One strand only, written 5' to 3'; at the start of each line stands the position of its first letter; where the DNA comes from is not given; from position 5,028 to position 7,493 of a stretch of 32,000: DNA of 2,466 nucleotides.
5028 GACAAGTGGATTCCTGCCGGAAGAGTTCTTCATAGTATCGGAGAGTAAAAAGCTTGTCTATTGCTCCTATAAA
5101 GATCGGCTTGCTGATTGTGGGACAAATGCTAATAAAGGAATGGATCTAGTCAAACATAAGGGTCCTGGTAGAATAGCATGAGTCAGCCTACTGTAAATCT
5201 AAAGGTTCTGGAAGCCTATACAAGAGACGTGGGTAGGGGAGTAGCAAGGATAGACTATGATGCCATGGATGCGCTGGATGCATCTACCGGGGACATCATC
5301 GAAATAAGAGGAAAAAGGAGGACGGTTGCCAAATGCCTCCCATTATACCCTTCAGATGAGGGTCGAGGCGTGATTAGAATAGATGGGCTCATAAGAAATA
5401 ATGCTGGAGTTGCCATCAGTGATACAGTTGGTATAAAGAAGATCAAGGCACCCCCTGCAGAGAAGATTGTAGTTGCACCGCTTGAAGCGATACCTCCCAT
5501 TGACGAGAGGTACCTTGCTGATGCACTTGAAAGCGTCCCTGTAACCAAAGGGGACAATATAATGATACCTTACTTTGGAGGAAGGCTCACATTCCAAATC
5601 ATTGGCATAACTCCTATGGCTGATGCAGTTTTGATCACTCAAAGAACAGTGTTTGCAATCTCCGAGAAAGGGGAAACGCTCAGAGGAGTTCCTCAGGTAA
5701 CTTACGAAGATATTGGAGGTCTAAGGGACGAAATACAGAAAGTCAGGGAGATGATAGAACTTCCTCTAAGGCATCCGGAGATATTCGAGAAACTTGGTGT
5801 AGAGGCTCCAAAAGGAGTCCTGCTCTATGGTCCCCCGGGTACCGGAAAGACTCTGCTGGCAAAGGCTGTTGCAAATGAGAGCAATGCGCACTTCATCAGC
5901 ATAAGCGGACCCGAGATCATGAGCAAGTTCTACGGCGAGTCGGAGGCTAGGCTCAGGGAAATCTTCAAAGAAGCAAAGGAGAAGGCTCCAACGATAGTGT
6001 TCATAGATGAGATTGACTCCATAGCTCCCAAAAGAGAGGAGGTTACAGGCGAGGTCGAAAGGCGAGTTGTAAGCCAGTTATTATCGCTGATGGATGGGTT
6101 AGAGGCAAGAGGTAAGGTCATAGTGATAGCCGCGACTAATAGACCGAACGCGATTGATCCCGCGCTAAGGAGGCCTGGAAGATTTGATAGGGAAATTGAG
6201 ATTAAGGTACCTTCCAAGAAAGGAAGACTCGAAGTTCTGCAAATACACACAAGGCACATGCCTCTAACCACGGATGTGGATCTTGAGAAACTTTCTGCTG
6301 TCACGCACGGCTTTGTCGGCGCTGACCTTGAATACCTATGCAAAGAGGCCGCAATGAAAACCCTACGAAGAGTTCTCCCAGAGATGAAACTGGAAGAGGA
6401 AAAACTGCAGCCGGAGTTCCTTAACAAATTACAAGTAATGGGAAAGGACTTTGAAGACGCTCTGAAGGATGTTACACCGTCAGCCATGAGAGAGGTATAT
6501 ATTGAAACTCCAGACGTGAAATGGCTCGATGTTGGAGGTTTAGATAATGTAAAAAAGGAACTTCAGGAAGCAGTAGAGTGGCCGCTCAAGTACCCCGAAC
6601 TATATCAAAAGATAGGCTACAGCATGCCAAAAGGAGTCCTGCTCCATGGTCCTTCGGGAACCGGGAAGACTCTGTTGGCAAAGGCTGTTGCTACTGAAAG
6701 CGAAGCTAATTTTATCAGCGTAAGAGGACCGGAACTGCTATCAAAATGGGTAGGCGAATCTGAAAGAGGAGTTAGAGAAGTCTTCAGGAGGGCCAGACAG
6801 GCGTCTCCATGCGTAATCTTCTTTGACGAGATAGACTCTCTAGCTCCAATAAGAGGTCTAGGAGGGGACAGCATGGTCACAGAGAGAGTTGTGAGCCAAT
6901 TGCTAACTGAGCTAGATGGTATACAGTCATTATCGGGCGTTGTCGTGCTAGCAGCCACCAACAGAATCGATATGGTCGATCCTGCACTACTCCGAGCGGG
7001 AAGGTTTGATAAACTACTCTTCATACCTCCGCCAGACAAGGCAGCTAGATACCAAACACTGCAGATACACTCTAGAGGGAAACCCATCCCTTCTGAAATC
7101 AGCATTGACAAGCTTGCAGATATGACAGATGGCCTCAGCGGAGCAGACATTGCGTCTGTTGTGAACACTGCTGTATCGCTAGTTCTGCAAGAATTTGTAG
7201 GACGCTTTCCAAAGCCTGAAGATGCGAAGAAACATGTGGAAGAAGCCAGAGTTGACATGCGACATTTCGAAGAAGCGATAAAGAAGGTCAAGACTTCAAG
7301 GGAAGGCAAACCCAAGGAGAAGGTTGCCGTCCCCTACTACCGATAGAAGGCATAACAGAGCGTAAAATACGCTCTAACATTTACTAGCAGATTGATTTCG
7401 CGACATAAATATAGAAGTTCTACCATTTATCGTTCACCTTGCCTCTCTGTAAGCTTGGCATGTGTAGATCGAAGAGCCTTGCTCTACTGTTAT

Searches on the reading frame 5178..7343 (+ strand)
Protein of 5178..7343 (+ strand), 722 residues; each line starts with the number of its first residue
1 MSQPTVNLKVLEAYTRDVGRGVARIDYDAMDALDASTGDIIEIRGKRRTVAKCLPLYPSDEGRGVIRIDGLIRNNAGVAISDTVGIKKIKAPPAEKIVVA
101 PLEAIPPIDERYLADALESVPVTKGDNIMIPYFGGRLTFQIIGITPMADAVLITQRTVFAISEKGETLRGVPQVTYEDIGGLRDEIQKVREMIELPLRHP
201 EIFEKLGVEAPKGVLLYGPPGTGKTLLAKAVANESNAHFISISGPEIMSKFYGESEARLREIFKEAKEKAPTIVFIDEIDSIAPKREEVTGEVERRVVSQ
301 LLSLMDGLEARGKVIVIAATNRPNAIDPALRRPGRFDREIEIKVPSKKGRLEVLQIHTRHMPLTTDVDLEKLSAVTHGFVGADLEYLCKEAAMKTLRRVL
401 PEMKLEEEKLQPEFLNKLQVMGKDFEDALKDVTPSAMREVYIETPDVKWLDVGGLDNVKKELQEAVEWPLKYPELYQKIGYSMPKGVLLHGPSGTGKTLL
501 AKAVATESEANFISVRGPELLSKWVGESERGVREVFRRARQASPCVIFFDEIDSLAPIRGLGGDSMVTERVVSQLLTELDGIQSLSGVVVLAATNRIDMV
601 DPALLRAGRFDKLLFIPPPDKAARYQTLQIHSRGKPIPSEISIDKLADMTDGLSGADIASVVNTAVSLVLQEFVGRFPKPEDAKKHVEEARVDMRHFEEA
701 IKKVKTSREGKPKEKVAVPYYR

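Call 6: search_protein_families(library=pfam, proteins=[window:5178-7343:+], max_evalue=0.01)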
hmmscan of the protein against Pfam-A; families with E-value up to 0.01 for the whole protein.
window:5178-7343:+ (722 aa): 47 families (the best 25 are shown)
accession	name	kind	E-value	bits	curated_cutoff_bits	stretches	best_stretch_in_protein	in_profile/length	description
PF00004.35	AAA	-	8.8e-98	324.2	21.2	2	214-343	1-130/131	ATPase family associated with various cellular activities (AAA)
PF02359.24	CDC48_N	-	1.9e-28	98.9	35.1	1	8-90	2-84/85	Cell division protein 48 (CDC48), N-terminal domain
PF17862.7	AAA_lid_3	-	8.2e-24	83.2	27.2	2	366-406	1-41/45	AAA+ lid domain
PF13191.12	AAA_16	-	1.6e-16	61.7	32.6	2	209-316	22-137/167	AAA ATPase domain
PF05496.18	RuvB_N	-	4.3e-15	56.3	27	2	209-289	31-103/159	Holliday junction DNA helicase RuvB P-loop domain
PF07724.20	AAA_2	-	3e-14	53.8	27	2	214-311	6-105/166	AAA domain (Cdc48 subfamily)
PF02933.23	CDC48_2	-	6.8e-12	45.3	22.4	1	108-165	5-61/64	Cell division protein 48 (CDC48), domain 2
PF13173.12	AAA_14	-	2.9e-11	43.9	27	2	213-289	4-81/129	AAA domain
PF06068.19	TIP49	-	3.3e-11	43.4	23.8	2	211-261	50-102/347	TIP49 P-loop domain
PF13401.12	AAA_22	-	1.6e-10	41.8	27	1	214-289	8-71/130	AAA domain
PF07728.20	AAA_5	-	2.3e-10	41.1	22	1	213-332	1-137/139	AAA domain (dynein-related subfamily)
PF13671.12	AAA_33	-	6.3e-09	36.7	27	1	214-285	2-47/143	AAA domain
PF00158.32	Sigma54_activat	-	1.6e-07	31.6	20.2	0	484-510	22-48/168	Sigma-54 interaction domain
PF00910.28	RNA_helicase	-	3.3e-07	31.2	21.5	0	214-283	1-62/105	RNA helicase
PF25199.1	nSTAND_NTPase5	-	3.6e-07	30.6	34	0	477-554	34-107/145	Novel STAND NTPase 5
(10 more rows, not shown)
